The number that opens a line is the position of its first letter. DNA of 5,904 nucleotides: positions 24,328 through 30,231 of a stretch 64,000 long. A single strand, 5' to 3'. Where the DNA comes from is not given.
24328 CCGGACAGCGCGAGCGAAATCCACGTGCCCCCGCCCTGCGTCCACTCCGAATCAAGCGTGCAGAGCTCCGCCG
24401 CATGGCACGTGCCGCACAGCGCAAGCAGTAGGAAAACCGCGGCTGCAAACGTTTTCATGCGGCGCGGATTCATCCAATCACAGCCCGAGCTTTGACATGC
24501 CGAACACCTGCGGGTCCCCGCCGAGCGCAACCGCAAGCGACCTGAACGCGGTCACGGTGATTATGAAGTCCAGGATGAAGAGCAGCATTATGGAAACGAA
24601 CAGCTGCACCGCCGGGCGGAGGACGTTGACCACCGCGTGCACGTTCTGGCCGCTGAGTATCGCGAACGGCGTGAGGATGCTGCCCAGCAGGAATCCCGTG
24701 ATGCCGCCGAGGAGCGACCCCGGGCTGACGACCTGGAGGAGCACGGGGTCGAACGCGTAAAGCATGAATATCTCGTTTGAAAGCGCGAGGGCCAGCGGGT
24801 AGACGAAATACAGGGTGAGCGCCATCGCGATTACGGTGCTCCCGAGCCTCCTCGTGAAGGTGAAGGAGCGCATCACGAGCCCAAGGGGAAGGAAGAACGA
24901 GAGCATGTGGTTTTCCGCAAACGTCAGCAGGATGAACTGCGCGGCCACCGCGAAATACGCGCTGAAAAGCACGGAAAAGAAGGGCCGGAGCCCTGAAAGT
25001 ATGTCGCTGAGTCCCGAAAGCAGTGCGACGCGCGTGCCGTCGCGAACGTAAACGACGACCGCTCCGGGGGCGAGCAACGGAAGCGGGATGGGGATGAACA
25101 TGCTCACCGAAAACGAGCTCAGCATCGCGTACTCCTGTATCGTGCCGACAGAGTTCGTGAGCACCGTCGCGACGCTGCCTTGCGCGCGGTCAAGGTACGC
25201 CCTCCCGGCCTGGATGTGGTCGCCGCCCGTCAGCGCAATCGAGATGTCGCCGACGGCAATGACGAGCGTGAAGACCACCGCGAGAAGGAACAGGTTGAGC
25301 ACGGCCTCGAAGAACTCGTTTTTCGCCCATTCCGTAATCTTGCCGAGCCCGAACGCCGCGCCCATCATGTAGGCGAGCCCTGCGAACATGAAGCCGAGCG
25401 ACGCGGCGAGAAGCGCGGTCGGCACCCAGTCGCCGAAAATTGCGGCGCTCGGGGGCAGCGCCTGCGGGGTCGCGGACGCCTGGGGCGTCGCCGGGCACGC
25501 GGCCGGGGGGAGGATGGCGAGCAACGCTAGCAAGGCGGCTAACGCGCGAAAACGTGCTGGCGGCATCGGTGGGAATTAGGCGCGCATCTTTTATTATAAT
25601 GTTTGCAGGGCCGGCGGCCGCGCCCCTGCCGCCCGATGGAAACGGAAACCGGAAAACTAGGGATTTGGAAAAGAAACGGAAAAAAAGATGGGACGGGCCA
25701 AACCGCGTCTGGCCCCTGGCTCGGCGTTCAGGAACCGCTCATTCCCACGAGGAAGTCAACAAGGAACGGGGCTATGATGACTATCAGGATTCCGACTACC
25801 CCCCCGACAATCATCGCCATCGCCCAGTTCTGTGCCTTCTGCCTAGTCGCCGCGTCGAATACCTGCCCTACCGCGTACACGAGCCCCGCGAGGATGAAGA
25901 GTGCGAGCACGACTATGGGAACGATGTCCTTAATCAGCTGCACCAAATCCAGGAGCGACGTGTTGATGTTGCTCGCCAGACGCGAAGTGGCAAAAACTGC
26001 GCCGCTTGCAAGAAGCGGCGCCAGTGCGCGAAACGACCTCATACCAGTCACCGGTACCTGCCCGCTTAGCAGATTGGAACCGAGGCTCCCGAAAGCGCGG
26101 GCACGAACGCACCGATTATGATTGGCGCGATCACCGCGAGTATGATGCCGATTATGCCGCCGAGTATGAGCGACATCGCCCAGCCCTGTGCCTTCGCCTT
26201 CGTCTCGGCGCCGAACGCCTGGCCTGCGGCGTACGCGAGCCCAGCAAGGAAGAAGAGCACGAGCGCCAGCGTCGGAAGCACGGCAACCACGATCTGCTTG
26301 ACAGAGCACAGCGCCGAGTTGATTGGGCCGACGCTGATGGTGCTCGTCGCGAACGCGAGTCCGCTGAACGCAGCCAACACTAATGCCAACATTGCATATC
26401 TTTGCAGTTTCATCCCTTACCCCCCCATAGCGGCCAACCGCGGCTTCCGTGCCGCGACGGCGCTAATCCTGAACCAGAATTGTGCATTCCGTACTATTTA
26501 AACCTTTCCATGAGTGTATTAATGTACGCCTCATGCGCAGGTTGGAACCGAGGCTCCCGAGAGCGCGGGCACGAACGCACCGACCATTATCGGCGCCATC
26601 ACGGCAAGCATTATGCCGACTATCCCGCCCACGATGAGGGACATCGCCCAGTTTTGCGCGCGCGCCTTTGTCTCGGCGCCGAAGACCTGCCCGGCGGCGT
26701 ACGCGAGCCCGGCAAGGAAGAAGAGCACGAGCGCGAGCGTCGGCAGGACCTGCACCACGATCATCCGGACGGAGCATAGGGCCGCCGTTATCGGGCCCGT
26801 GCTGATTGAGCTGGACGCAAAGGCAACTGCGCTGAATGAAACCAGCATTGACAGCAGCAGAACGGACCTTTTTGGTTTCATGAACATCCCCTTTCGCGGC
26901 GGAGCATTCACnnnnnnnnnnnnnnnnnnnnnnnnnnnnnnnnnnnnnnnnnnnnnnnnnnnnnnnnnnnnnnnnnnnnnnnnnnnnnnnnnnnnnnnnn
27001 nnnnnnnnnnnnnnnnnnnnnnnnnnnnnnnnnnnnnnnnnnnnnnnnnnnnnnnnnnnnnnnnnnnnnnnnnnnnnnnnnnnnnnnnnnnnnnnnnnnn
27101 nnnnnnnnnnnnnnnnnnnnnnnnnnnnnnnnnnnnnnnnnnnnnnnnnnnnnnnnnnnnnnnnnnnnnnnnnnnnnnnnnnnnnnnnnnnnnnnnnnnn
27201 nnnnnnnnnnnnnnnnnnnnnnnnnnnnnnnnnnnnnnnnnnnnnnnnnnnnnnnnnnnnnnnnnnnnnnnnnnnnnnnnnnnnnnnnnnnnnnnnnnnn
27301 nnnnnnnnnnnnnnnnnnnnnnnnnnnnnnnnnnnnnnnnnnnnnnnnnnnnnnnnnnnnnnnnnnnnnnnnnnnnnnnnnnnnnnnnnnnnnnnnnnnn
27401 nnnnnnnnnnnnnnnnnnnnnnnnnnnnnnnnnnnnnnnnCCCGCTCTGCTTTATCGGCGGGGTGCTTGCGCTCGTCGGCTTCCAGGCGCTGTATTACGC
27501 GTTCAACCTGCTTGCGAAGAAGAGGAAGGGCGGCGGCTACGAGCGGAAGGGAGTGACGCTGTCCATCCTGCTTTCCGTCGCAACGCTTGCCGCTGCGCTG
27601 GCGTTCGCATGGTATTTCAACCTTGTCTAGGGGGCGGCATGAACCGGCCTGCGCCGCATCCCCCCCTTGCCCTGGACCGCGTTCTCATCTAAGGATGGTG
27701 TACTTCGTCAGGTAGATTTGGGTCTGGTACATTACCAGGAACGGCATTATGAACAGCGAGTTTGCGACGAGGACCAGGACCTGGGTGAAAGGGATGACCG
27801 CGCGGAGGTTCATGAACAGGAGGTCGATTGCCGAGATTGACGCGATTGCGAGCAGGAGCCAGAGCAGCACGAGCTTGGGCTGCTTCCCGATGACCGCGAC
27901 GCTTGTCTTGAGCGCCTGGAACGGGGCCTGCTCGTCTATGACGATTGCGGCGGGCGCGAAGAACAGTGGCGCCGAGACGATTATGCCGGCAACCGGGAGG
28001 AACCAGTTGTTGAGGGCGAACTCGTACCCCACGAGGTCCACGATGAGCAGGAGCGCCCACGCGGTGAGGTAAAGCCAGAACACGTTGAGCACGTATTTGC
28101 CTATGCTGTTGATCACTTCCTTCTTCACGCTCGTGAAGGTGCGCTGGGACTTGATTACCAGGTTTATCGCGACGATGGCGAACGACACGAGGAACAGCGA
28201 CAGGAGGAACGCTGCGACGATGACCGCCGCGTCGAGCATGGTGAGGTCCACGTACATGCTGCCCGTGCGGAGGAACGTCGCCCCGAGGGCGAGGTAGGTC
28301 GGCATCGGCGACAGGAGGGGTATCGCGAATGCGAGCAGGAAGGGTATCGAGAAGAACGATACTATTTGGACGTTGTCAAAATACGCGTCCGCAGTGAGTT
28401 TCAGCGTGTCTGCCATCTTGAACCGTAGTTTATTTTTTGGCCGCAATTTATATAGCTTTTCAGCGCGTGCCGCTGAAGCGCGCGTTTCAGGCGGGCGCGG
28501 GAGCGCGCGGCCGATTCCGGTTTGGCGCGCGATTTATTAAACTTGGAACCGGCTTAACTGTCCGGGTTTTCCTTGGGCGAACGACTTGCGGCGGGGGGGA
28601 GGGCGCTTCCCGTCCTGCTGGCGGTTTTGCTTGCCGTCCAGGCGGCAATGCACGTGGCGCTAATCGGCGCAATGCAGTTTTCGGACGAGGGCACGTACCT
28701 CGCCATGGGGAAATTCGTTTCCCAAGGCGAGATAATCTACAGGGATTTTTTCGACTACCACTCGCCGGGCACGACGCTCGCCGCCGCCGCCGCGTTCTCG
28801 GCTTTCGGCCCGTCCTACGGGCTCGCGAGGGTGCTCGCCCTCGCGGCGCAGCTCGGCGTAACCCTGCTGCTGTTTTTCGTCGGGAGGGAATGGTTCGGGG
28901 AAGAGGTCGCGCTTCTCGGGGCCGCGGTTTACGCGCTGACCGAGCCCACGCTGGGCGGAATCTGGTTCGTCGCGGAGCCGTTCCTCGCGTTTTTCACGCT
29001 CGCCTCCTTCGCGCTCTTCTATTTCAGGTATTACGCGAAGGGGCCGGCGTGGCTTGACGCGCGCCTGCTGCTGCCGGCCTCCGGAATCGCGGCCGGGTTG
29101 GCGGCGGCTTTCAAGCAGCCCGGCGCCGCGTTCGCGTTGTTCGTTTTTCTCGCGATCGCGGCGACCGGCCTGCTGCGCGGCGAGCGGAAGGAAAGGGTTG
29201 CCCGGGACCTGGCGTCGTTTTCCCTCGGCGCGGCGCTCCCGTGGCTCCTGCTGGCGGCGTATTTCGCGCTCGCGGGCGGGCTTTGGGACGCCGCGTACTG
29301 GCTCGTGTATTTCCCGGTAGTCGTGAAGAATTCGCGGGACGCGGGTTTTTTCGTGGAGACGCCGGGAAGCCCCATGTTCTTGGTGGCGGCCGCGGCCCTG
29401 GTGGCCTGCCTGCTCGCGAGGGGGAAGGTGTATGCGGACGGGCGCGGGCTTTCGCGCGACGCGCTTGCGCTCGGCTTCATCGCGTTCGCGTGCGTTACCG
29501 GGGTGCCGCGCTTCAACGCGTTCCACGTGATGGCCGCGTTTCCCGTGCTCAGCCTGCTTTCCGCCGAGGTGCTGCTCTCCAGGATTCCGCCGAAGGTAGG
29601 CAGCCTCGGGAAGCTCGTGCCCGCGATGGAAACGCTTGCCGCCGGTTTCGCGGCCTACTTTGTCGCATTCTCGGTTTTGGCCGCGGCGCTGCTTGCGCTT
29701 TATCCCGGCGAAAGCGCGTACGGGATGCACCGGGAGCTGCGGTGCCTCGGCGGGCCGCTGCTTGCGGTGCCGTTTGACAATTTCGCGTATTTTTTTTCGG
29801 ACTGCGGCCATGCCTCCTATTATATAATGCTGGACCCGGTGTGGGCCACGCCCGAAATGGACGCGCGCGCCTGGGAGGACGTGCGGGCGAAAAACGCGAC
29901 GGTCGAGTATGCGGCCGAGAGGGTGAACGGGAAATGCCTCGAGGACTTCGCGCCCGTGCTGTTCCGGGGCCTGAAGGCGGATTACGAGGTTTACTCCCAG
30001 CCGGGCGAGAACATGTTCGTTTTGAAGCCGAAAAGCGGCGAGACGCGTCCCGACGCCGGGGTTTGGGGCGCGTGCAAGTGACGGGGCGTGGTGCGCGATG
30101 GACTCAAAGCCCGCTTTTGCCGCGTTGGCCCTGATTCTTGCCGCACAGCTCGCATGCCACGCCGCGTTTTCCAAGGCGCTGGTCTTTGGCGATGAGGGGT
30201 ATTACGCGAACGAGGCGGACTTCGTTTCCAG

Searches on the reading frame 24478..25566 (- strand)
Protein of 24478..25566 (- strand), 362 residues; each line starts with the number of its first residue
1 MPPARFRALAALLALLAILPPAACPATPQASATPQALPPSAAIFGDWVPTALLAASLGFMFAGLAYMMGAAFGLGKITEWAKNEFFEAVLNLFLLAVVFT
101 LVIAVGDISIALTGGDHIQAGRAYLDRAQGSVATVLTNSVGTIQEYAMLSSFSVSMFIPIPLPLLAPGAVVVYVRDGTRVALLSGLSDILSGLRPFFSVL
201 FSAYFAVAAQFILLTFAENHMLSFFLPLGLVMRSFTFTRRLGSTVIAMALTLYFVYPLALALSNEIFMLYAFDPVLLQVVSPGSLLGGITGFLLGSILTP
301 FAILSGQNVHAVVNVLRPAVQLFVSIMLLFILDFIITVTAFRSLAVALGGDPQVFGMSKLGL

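Call 7: search_protein_families(library=pfam, proteins=[window:24478-25566:-], max_evalue=0.01)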
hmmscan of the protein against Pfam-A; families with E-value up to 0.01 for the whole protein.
window:24478-25566:- (362 aa): 0 families

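Call 24: search_protein_families(library=ncbifam, proteins=[window:24478-25566:-], max_evalue=0.1)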
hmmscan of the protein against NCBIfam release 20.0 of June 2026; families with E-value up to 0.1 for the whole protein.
window:24478-25566:- (362 aa): 0 families

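Call 72: search_solved_structures(query=A3, max_evalue=10)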
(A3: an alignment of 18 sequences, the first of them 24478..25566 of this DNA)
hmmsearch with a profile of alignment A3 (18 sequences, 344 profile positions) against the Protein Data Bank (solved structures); distinct sequences matched with E-value up to 10: 1.
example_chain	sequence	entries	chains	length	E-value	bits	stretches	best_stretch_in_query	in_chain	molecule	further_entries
3ohp_A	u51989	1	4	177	2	10.8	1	76-128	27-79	Hypoxanthine phosphoribosyltransferase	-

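Call 73: search_protein_families(library=pfam, alignment_id=A3, max_evalue=1)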
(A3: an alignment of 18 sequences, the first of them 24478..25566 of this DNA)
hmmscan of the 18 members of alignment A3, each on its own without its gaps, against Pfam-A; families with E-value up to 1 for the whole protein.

A. member 1, window:24478-25566:- (362 aa): 2 families
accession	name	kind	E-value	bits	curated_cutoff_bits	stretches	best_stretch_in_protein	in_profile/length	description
PF17638.7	UL42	-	0.01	16.3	25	1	24-110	32-116/125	HCMV UL42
PF09773.14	Meckelin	-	0.8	8.1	25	0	221-270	360-409/825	Meckelin (Transmembrane protein 67)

B. families by the number of members that match (of 18 scanned): 11 families
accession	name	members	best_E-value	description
PF17638.7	UL42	1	0.01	HCMV UL42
PF06474.18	LPAM_MltD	1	0.016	MltD lipid attachment motif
PF23996.1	DUF7314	1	0.036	Domain of unknown function (DUF7314)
PF06749.17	DUF1218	1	0.041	Protein of unknown function (DUF1218)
PF19019.6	Phlebo_G2_C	1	0.075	Phlebovirus glycoprotein G2 C-terminal domain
PF11151.13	DUF2929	1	0.15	Protein of unknown function (DUF2929)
PF04341.17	DUF485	1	0.27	Protein of unknown function, DUF485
PF19545.4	DUF6069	1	0.53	Family of unknown function (DUF6069)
PF07214.17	DUF1418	1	0.58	Protein of unknown function (DUF1418)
PF09773.14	Meckelin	1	0.8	Meckelin (Transmembrane protein 67)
PF04706.18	Dickkopf_N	1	0.84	Dickkopf N-terminal cysteine-rich region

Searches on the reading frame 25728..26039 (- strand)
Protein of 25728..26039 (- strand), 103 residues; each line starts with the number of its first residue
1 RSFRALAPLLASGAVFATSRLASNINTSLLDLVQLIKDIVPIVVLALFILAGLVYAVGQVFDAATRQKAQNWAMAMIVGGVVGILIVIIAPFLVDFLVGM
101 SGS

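Call 99: search_protein_families(library=pfam, proteins=[window:25728-26039:-], max_evalue=0.01)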
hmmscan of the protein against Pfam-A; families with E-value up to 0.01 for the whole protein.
window:25728-26039:- (103 aa): 2 families
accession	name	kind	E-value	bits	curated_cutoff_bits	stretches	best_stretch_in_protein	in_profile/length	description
PF18895.5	T4SS_pilin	-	1e-05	26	26.6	1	23-92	3-70/71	Type IV secretion system pilin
PF02322.20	Cyt_bd_oxida_II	-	0.00076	19.4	35.6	1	11-98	127-217/302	Cytochrome bd terminal oxidase subunit II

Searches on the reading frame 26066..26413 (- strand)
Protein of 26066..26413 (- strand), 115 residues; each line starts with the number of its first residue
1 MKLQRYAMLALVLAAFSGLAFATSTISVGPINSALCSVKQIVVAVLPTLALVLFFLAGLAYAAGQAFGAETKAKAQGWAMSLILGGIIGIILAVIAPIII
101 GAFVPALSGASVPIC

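Call 24: search_protein_families(library=ncbifam, proteins=[window:26066-26413:-], max_evalue=0.1)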
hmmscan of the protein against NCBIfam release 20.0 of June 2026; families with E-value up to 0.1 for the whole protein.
window:26066-26413:- (115 aa): 0 families

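Call 85: search_solved_structures(query=A4, max_evalue=10, show_alignments=2)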
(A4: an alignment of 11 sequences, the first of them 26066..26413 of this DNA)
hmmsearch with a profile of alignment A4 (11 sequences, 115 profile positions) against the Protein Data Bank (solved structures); distinct sequences matched with E-value up to 10: 13.
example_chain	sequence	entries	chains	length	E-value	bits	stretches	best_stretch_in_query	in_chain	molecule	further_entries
8s6h_A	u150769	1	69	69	0.0084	19.2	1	27-81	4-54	TrwL protein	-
8qys_K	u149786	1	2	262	1.4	12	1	55-72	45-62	Proteasome subunit beta type-7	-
4r3o_I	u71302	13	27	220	1.5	12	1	55-72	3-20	Proteasome subunit beta type-7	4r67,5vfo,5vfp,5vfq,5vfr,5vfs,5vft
22mm_O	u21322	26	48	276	1.5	11.9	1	55-72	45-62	Proteasome subunit beta type-7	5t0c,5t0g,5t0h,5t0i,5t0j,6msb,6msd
5gjq_b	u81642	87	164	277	1.5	11.9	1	55-72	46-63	Proteasome subunit beta type-7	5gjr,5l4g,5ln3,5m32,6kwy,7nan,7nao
8fz5_I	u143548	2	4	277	1.5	11.9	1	55-72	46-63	Proteasome subunit beta type-7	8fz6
5a0q_I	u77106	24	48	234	1.6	11.8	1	55-72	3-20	PROTEASOME SUBUNIT BETA TYPE-7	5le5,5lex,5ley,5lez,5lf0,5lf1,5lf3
6htb_H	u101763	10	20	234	1.6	11.8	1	55-72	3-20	Proteasome subunit beta type-7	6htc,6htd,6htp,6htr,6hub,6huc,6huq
3unb_H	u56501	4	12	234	1.6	11.8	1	55-72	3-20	Proteasome subunit beta type-7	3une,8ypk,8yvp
1iru_I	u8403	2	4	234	1.6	11.8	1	55-72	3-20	20S proteasome | Proteasome subunit beta type-7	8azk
6epc_2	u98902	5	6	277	1.7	11.7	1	55-72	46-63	Proteasome subunit beta type-7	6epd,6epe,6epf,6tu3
8qyj_K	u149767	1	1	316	1.9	11.6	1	55-72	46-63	Proteasome subunit beta type-7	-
10aw_A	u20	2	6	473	2.1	11.5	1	1-44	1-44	50 kDa outer membrane protein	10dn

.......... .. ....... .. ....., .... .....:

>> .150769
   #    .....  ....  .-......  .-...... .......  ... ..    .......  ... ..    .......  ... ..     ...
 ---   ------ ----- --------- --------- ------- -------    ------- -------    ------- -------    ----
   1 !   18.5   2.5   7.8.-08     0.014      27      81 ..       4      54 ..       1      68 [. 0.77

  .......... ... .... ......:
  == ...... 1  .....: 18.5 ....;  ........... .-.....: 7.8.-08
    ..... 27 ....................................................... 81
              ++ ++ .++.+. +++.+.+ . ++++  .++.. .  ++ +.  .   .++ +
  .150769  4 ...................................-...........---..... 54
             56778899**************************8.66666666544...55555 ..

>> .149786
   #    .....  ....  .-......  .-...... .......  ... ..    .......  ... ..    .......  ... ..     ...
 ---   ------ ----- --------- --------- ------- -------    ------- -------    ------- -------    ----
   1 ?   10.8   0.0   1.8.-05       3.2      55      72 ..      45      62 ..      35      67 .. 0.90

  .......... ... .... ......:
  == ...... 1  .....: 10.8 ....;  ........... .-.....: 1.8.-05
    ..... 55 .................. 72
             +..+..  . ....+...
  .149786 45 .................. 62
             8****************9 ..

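Call 86: search_protein_families(library=pfam, alignment_id=A4, max_evalue=1)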
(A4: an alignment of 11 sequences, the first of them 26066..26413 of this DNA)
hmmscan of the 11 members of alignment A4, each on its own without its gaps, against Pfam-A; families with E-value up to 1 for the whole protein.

A. member 1, window:26066-26413:- (115 aa): 3 families
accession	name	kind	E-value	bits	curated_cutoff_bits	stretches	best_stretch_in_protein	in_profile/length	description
PF04893.22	Yip1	-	0.051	13.9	28.6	1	8-104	25-132/173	Yip1 domain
PF18895.5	T4SS_pilin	-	0.2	12.2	26.6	1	30-103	4-71/71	Type IV secretion system pilin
PF11460.13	DUF3007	-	0.5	11.1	25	1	49-93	9-52/96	Protein of unknown function (DUF3007)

B. families by the number of members that match (of 11 scanned): 22 families
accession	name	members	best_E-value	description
PF11460.13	DUF3007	10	0.0038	Protein of unknown function (DUF3007)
PF18895.5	T4SS_pilin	8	1.3e-06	Type IV secretion system pilin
PF04893.22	Yip1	5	0.0085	Yip1 domain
PF04956.18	TrbC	4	3.1e-05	TrbC/VIRB2 pilin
PF20556.3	DUF6768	3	0.089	Family of unknown function (DUF6768)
PF15061.11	DUF4538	3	0.13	Domain of unknown function (DUF4538)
PF02322.20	Cyt_bd_oxida_II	2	0.00076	Cytochrome bd terminal oxidase subunit II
PF13400.11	Tad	2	0.091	Putative Flp pilus-assembly TadE/G-like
PF01252.23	Peptidase_A8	1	0.018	Signal peptidase (SPase) II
PF13572.11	DUF4134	1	0.027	Domain of unknown function (DUF4134)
PF25044.1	DUF7789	1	0.028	Domain of unknown function (DUF7789)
PF06664.17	WLS-like_TM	1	0.071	Wntless-like, transmembrane domain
PF01737.22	Ycf9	1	0.091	YCF9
PF07331.16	TctB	1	0.15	Tripartite tricarboxylate transporter TctB family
PF10724.14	DUF2516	1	0.2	Protein of unknown function (DUF2516)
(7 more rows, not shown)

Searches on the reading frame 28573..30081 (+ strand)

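Call 14: search_protein_families(library=pfam, proteins=[window:28573-30081:+], max_evalue=0.0001)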
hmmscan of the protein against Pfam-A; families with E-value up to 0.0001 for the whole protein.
window:28573-30081:+ (502 aa): 1 family
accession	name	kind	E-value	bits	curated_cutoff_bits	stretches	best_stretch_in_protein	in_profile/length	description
PF02366.24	PMT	-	4.6e-07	30.1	22.7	1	78-231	78-237/245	Dolichyl-phosphate-mannose-protein mannosyltransferase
